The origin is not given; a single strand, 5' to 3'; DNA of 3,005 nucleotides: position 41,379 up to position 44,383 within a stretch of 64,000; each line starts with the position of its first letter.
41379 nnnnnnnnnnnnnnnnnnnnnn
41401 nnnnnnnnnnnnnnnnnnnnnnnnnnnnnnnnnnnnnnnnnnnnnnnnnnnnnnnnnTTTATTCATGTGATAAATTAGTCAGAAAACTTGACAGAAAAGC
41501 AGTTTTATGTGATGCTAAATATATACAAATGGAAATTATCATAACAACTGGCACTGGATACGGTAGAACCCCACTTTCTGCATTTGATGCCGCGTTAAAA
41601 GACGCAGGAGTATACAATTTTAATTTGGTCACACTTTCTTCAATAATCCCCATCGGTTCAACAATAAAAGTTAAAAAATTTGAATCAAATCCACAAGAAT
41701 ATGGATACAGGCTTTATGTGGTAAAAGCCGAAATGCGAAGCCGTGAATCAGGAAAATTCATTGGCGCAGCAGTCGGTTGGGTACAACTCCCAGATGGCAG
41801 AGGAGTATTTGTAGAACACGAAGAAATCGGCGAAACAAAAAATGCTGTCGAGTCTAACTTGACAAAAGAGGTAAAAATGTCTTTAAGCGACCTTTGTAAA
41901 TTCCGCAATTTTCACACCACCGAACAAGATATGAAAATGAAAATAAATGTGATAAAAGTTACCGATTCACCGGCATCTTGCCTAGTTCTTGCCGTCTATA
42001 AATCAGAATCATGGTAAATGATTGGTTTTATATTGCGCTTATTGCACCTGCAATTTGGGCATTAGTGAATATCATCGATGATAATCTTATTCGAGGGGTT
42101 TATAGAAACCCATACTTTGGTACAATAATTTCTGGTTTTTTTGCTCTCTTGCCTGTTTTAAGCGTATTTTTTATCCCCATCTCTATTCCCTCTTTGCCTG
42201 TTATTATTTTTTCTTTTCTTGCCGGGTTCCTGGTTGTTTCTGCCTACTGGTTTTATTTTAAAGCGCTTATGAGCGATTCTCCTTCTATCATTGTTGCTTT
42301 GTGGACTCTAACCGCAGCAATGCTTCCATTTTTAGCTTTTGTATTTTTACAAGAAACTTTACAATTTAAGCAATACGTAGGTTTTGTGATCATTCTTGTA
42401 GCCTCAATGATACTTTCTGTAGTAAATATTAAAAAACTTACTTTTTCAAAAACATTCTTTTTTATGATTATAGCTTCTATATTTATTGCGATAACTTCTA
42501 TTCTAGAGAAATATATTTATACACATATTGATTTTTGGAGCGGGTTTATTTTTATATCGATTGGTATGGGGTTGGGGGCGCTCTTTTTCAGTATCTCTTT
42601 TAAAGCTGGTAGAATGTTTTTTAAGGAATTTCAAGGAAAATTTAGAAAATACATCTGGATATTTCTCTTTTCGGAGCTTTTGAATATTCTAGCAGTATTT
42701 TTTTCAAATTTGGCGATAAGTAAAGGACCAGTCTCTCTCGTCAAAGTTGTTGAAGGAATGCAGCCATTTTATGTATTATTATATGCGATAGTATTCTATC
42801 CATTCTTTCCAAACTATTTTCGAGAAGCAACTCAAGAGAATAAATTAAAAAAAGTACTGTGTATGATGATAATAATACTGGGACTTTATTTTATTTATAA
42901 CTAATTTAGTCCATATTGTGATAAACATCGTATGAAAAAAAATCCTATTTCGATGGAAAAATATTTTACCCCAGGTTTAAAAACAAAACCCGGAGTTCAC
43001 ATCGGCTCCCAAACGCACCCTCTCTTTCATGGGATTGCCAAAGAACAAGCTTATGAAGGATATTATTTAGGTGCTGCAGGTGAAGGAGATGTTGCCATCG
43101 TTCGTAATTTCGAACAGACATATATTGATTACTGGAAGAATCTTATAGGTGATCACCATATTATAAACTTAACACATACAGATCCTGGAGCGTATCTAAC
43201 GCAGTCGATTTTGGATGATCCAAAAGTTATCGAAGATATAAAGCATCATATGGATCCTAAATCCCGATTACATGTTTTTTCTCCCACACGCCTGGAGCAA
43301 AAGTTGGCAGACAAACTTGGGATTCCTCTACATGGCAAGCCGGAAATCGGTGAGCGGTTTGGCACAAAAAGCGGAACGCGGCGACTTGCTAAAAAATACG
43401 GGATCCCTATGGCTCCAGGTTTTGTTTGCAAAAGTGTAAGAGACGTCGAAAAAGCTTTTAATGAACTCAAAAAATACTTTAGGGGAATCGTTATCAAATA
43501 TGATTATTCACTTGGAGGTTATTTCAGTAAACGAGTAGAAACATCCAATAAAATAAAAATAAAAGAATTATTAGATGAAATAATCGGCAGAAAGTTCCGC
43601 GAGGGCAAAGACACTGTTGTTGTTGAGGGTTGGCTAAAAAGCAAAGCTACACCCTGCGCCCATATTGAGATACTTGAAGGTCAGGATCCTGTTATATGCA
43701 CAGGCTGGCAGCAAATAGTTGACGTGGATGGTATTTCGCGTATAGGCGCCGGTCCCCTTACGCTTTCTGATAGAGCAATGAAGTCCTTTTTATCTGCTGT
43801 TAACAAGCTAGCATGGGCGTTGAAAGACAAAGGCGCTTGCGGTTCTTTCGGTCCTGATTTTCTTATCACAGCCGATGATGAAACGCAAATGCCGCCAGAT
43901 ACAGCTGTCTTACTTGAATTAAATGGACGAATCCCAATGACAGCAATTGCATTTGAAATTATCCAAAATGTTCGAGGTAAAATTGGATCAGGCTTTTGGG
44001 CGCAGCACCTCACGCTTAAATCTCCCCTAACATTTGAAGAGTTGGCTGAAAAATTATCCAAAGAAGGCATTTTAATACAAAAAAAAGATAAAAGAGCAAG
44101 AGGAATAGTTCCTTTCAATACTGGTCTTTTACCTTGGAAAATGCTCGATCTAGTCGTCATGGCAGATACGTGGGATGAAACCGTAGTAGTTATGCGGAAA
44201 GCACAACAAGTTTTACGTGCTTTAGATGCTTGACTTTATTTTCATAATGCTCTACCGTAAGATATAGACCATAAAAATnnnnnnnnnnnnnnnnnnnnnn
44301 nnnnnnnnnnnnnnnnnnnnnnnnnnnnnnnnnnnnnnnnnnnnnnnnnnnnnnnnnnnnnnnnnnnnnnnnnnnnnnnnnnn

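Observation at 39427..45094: Membrane-embedded STAND NTPase (HTH + NB-ARC + multi-TM) and a free-standing paralog of its TM domain bracket a small metabolic cluster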

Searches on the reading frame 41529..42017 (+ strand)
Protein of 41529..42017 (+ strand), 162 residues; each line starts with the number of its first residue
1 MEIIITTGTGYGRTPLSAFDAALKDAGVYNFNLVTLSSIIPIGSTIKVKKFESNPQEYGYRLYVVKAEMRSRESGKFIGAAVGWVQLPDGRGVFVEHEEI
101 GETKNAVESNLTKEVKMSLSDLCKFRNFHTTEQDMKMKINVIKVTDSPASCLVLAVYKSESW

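Call 4: search_protein_families(library=pfam, proteins=[window:41529-42017:+], max_evalue=0.01)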
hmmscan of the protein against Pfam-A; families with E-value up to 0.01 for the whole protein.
window:41529-42017:+ (162 aa): 1 family
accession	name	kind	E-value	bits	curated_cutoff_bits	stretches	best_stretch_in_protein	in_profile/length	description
PF01862.21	PvlArgDC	-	4.9e-28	98.5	22.7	1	2-157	4-160/161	Pyruvoyl-dependent arginine decarboxylase (PvlArgDC)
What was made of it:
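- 41529..42017 (+): Pyruvoyl-dependent arginine decarboxylase family protein (pdaD). Pfam PvlArgDC 4.9e-28 (call 4).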

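Call 5: search_protein_families(library=ncbifam, proteins=[window:41529-42017:+], max_evalue=0.01)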
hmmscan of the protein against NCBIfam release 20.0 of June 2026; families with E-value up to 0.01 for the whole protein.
window:41529-42017:+ (162 aa): 2 families
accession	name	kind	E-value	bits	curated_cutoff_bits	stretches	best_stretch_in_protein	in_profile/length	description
TIGR00286.1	TIGR00286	equivalog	1.7e-17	63.6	106.95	1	1-120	4-120/152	pyruvoyl-dependent arginine decarboxylase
NF009064.0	PRK12398.1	equivalog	5.1e-14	52.6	207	1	3-131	10-140/165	pyruvoyl-dependent arginine decarboxylase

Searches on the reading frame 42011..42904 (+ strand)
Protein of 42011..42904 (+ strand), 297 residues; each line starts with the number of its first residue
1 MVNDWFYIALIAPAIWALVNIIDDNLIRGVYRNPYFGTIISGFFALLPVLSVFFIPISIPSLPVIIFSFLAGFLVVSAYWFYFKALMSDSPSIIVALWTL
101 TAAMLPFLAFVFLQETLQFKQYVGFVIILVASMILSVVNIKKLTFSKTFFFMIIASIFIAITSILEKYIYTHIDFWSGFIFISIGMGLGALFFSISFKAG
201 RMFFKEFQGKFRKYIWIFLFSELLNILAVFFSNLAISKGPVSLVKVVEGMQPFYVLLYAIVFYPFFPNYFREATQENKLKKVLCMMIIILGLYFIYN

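Call 4: search_protein_families(library=pfam, proteins=[window:42011-42904:+], max_evalue=0.01)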
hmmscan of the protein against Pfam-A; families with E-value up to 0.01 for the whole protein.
window:42011-42904:+ (297 aa): 2 families
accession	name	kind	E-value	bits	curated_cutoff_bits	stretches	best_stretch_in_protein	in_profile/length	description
PF00892.27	EamA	-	9.9e-11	42.5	28.2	1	7-136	5-134/135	EamA-like transporter family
PF03151.22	TPT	-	0.00024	21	30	1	161-292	16-132/291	Triose-phosphate Transporter family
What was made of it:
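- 42011..42904 (+): EamA/DMT-family transporter. Its start overlaps the pdaD stop by 7 nt. Pfam EamA 9.9e-11 (call 4).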

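Call 5: search_protein_families(library=ncbifam, proteins=[window:42011-42904:+], max_evalue=0.01)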
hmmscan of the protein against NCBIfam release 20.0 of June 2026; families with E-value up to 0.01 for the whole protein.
window:42011-42904:+ (297 aa): 1 family
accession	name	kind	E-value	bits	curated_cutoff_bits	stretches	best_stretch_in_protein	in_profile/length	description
TIGR00950.1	2A78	equivalog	0.0052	16.2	230.2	0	8-132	132-263/264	carboxylate/amino acid/amine transporter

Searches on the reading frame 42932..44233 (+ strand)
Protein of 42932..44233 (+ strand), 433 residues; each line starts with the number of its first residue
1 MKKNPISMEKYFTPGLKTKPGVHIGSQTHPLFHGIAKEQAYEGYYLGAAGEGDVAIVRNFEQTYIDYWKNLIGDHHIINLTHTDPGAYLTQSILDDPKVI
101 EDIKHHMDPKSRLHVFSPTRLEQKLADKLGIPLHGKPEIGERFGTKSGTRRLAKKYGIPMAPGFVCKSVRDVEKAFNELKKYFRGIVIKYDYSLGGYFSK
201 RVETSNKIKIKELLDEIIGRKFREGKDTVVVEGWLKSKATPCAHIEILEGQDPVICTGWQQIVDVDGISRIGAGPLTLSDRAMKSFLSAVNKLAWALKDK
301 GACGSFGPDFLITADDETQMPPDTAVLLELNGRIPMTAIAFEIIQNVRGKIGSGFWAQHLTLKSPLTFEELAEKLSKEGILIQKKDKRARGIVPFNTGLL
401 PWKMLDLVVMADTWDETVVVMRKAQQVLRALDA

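Call 4: search_protein_families(library=pfam, proteins=[window:42932-44233:+], max_evalue=0.01)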
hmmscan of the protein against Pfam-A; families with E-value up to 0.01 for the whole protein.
window:42932-44233:+ (433 aa): 1 family
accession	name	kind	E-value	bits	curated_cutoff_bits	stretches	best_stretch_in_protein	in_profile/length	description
PF18604.6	PreAtp-grasp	-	8.8e-05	23.4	27.5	1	49-131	8-94/94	Pre ATP-grasp domain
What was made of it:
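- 42932..44233 (+): 433-aa ATP-grasp-like ligase. It occupies the slot held by an LPG_synthase_C-like gene in most relatives. PreATP-grasp 8.8e-5 (call 4).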

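Call 5: search_protein_families(library=ncbifam, proteins=[window:42932-44233:+], max_evalue=0.01)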
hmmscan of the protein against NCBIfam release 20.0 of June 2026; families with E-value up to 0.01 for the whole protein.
window:42932-44233:+ (433 aa): 2 families
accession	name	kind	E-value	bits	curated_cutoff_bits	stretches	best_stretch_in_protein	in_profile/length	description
NF005096.0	PRK06524.1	equivalog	0.0022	16.2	684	0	87-174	84-170/493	biotin carboxylase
TIGR00877.1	purD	equivalog_domain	0.0036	16.1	288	1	144-237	103-193/425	phosphoribosylamine--glycine ligase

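Call 6: search_protein_families(library=padloc, proteins=[window:42932-44233:+], max_evalue=0.1)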
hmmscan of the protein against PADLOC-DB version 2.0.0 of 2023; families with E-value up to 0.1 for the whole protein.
window:42932-44233:+ (433 aa): 0 families

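Call 25: search_protein_families(library=pfam, proteins=[window:42932-44233:+], max_evalue=1)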
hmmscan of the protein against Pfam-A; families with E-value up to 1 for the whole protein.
window:42932-44233:+ (433 aa): 4 families
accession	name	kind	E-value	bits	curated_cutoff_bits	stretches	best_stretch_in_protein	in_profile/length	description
PF18604.6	PreAtp-grasp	-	8.8e-05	23.4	27.5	1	49-131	8-94/94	Pre ATP-grasp domain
PF01071.24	GARS_A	-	0.011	16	27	1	145-238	2-92/194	Phosphoribosylglycinamide synthetase, ATP-grasp (A) domain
PF08442.15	ATP-grasp_2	-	0.15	12.1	29.5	1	150-196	8-52/202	ATP-grasp domain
PF21743.3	PTM_DIR17_Tudor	-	0.18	12.1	27.2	1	170-196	2-26/48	PTM/DIR17-like, Tudor domain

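Call 66: search_solved_structures(query=window:42932-44233:+, max_evalue=1, show_alignments=1)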
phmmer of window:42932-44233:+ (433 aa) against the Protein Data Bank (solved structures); distinct sequences matched with E-value up to 1: 3.
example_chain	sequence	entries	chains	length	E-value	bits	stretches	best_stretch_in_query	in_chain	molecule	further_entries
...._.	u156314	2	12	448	0.00015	24.1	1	45-206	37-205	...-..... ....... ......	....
2yw2_A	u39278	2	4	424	0.0021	20.3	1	127-250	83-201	Phosphoribosylamine--glycine ligase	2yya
3wvq_A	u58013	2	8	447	0.27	13.4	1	51-196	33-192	PGM1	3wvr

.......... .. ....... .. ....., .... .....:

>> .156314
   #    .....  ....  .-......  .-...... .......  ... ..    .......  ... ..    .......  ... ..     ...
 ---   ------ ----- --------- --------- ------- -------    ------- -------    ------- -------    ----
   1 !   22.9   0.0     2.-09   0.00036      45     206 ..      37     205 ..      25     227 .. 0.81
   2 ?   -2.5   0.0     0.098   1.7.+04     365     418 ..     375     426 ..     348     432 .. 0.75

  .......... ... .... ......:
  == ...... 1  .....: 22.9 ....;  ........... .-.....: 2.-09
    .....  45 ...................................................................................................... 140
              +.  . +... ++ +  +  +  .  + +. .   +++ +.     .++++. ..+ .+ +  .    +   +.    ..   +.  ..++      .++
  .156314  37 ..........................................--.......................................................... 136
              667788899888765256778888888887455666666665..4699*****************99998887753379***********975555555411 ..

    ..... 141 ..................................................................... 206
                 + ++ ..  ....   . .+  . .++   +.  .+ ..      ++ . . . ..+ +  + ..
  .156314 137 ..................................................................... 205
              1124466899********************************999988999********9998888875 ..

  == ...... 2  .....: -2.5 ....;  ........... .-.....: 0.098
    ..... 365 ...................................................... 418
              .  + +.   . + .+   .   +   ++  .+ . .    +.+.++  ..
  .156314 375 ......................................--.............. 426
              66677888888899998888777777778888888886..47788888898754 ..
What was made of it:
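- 42932..44233 (+): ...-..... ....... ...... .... 1.5e-4, PGM1 0.27 (call 66).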
